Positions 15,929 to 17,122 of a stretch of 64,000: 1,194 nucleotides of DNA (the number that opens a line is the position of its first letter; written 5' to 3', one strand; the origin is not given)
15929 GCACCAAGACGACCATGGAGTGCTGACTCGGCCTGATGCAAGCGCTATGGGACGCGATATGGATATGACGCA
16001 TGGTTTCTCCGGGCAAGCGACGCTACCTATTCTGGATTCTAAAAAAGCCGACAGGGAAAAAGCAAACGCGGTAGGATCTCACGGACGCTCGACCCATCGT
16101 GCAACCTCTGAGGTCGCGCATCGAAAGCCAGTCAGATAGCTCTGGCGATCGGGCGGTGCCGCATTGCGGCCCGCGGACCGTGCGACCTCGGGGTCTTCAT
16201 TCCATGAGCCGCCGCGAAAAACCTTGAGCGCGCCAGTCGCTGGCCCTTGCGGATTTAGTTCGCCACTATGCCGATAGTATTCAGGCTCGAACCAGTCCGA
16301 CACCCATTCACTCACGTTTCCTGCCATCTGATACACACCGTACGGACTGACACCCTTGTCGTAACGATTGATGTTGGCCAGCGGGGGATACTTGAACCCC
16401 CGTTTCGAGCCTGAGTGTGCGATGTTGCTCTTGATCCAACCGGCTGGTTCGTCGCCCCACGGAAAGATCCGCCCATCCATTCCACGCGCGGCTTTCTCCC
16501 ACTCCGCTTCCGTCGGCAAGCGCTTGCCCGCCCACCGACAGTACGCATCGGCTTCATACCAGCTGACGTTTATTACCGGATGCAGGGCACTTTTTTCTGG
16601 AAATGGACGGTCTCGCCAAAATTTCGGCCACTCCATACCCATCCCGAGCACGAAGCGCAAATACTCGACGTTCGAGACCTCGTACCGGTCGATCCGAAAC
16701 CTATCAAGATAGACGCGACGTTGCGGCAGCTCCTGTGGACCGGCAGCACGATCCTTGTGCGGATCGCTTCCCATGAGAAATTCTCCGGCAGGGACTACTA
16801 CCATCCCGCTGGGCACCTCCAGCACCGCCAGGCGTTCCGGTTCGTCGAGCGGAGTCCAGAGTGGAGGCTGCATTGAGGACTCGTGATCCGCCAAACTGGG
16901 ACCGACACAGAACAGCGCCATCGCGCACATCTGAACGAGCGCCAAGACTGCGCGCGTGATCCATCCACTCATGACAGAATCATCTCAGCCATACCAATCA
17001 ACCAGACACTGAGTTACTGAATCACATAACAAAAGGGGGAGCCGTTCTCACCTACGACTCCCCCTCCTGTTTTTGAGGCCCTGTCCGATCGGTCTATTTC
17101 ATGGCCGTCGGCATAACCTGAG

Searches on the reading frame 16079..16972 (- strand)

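Call 7: search_protein_families(library=pfam, proteins=[window:16079-16972:-])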
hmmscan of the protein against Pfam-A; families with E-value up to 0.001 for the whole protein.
window:16079-16972:- (297 aa): 1 family
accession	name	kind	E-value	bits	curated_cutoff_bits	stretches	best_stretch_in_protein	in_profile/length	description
PF03781.23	FGE-sulfatase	-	1.1e-58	199.3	23.3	1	56-286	4-254/255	Sulfatase-modifying factor enzyme 1-like domain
